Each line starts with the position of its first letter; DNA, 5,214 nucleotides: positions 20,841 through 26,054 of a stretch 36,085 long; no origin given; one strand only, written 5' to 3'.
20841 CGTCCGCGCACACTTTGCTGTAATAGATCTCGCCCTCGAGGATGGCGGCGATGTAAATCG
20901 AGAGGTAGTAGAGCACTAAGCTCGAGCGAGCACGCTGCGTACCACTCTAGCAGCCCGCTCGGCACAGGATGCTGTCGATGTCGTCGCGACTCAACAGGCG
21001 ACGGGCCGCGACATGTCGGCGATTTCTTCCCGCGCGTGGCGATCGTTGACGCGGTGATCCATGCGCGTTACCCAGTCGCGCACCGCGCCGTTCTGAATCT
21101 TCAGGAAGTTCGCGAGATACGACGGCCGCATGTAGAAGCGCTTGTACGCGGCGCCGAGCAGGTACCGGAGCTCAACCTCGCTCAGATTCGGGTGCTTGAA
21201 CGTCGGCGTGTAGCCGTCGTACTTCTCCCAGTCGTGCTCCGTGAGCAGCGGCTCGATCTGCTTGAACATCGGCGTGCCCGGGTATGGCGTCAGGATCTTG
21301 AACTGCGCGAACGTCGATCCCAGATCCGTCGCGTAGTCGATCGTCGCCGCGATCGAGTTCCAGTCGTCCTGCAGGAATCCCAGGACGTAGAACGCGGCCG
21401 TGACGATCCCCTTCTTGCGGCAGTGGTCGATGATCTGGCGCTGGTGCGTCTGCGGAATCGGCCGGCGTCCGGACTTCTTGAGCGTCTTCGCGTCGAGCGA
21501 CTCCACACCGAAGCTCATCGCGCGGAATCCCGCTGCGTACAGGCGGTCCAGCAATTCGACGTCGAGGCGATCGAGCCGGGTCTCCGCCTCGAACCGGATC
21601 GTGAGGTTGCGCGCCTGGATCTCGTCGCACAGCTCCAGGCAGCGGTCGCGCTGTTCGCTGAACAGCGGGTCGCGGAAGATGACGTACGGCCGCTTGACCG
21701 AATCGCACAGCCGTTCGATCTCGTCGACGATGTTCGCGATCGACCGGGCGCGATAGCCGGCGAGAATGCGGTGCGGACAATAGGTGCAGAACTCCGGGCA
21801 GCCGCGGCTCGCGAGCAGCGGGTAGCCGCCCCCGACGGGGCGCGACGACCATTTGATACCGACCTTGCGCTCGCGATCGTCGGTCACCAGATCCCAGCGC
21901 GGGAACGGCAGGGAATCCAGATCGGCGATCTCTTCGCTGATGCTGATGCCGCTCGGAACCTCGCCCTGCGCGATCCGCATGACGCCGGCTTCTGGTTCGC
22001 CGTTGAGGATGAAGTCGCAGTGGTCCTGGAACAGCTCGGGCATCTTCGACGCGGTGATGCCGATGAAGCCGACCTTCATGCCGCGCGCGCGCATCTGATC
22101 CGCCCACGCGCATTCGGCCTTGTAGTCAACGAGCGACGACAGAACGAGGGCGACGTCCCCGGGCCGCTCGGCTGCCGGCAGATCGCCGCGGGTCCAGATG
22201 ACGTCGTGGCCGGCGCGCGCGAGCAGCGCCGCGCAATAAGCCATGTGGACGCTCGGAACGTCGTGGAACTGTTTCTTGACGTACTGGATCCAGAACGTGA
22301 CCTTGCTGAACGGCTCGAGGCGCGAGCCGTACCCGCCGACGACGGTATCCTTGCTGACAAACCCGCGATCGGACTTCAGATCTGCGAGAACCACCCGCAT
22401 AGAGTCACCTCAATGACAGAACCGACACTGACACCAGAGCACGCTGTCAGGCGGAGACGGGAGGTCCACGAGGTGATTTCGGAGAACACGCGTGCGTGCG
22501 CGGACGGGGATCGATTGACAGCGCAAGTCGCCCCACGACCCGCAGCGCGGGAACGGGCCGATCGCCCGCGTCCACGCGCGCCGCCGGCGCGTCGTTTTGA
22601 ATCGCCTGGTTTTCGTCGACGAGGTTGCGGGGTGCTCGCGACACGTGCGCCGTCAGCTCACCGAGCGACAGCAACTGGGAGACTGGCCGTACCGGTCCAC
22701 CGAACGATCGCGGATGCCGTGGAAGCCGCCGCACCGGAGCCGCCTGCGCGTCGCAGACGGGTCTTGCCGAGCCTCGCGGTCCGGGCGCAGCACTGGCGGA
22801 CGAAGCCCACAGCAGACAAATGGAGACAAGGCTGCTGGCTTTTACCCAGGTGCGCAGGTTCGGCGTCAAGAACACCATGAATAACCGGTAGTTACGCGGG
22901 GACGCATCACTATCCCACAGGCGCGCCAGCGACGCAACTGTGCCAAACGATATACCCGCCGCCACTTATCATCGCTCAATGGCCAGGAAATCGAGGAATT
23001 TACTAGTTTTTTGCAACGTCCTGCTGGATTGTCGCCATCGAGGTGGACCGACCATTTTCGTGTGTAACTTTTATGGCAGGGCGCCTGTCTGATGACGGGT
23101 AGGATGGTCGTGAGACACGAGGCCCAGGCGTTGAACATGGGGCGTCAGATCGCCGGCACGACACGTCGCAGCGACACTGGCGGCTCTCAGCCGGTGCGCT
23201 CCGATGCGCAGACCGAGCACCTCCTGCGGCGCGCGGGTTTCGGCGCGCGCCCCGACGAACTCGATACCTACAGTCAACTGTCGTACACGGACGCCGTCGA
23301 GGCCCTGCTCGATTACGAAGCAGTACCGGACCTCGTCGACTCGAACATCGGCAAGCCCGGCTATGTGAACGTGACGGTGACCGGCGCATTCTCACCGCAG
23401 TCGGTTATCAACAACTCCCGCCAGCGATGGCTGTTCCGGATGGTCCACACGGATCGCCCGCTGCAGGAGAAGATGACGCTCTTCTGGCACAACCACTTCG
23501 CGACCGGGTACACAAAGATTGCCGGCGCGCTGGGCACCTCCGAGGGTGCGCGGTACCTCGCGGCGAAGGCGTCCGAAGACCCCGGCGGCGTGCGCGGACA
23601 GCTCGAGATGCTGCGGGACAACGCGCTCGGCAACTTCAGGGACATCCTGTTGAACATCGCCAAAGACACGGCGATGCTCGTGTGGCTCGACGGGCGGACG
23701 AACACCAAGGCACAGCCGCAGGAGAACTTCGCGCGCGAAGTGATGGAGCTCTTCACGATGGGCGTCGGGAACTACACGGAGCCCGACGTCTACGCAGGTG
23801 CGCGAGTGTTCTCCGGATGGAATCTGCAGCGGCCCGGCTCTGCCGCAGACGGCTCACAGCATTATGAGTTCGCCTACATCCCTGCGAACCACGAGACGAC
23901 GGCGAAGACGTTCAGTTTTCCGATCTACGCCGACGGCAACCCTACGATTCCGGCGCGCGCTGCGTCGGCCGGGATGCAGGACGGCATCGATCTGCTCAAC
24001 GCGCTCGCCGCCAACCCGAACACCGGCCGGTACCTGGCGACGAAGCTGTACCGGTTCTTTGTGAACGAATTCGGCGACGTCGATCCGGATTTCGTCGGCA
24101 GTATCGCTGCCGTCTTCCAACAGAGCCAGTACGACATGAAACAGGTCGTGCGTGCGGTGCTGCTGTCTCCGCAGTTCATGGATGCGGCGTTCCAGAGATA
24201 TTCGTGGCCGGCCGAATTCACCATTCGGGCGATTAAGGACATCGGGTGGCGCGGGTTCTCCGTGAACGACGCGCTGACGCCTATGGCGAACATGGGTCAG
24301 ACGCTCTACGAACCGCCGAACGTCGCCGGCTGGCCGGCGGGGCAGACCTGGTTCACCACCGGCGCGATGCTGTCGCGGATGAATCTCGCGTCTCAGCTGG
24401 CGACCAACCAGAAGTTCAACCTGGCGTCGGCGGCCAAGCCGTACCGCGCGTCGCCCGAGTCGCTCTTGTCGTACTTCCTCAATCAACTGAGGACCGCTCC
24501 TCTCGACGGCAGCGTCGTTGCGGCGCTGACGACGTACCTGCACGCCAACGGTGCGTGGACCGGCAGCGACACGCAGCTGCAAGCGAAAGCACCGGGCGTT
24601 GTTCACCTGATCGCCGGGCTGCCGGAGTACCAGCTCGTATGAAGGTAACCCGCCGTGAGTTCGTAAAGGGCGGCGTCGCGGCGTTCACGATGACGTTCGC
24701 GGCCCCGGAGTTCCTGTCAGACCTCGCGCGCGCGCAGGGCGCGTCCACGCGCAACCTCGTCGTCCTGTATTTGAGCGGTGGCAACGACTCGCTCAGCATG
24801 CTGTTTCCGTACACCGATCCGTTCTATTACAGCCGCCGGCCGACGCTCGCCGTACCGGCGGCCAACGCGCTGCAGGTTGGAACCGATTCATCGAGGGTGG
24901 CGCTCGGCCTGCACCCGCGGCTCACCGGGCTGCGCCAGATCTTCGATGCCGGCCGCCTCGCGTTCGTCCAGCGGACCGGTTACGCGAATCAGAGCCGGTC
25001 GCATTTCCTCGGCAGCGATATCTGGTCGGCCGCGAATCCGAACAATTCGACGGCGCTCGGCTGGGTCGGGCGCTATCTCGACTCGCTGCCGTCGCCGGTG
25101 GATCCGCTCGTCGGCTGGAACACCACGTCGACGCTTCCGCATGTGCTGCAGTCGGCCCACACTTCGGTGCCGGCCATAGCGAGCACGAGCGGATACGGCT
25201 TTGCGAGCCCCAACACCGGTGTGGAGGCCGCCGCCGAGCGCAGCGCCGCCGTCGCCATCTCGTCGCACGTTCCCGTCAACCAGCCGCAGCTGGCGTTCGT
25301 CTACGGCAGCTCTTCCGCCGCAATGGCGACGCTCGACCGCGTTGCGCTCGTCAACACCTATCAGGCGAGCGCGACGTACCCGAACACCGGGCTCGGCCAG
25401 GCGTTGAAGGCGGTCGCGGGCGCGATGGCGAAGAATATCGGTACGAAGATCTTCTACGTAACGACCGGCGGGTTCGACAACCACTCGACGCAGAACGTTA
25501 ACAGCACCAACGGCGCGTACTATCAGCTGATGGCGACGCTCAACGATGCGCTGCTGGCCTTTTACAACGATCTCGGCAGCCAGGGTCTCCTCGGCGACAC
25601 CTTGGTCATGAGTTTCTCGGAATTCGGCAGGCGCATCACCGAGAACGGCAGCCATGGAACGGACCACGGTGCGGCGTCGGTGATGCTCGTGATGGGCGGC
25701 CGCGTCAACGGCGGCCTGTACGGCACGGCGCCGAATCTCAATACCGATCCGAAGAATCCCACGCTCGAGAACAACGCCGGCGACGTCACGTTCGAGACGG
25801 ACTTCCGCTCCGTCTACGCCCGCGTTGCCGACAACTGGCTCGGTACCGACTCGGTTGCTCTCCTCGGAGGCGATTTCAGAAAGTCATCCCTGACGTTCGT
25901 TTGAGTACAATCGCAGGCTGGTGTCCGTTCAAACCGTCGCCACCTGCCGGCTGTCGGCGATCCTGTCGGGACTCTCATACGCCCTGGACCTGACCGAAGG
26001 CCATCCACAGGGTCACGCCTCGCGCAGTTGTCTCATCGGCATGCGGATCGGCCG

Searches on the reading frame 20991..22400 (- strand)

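Call 80: search_protein_families(library=pfam, proteins=[window:20991-22400:-], max_evalue=0.00001)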
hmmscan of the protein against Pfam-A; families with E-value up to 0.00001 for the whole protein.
window:20991-22400:- (469 aa): 1 family
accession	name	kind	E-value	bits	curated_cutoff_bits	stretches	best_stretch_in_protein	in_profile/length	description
PF04055.27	Radical_SAM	-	5.4e-15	56.4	29.5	1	198-344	4-154/166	Radical SAM superfamily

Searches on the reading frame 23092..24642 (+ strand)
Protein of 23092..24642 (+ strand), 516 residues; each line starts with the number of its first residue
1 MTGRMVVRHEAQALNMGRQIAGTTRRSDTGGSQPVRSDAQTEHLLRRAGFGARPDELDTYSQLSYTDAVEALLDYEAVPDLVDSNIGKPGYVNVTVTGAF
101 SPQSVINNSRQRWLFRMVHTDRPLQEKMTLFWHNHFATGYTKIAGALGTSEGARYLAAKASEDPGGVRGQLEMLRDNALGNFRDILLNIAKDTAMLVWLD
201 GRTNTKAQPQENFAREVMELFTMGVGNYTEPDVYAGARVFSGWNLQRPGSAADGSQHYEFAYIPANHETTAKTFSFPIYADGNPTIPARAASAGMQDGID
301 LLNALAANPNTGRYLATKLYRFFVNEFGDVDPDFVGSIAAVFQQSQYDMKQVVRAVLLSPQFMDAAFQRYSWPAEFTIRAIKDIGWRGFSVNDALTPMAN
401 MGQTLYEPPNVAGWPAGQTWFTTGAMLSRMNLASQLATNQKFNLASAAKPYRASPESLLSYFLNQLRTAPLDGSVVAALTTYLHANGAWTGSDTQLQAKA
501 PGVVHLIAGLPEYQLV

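Call 80: search_protein_families(library=pfam, proteins=[window:23092-24642:+], max_evalue=0.00001)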
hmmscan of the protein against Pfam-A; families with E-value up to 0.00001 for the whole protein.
window:23092-24642:+ (516 aa): 1 family
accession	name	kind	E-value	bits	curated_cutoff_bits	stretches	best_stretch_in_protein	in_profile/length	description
PF08811.16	DUF1800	-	2.3e-101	340.5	26.1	1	43-515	1-419/419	Protein of unknown function (DUF1800)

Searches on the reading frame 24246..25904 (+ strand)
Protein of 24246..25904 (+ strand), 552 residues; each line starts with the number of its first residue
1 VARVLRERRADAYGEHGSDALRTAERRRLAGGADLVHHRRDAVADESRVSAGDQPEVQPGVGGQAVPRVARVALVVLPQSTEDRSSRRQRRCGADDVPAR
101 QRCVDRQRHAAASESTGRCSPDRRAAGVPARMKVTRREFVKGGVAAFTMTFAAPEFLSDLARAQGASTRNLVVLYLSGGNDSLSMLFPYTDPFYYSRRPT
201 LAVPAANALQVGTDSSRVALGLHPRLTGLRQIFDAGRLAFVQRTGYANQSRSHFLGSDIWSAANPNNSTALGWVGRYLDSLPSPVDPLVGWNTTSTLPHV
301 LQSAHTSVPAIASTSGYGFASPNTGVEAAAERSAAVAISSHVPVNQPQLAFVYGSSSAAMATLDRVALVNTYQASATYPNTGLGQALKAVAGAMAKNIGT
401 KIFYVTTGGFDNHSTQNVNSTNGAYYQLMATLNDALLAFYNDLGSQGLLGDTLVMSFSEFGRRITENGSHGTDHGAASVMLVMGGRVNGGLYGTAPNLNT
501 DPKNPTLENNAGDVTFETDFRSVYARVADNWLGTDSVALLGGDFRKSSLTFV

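Call 80: search_protein_families(library=pfam, proteins=[window:24246-25904:+], max_evalue=0.00001)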
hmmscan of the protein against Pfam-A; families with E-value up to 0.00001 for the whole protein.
window:24246-25904:+ (552 aa): 1 family
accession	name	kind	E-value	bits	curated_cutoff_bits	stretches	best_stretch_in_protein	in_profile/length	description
PF07394.17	DUF1501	-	2.6e-31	109.6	27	1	169-529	2-374/390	Protein of unknown function (DUF1501)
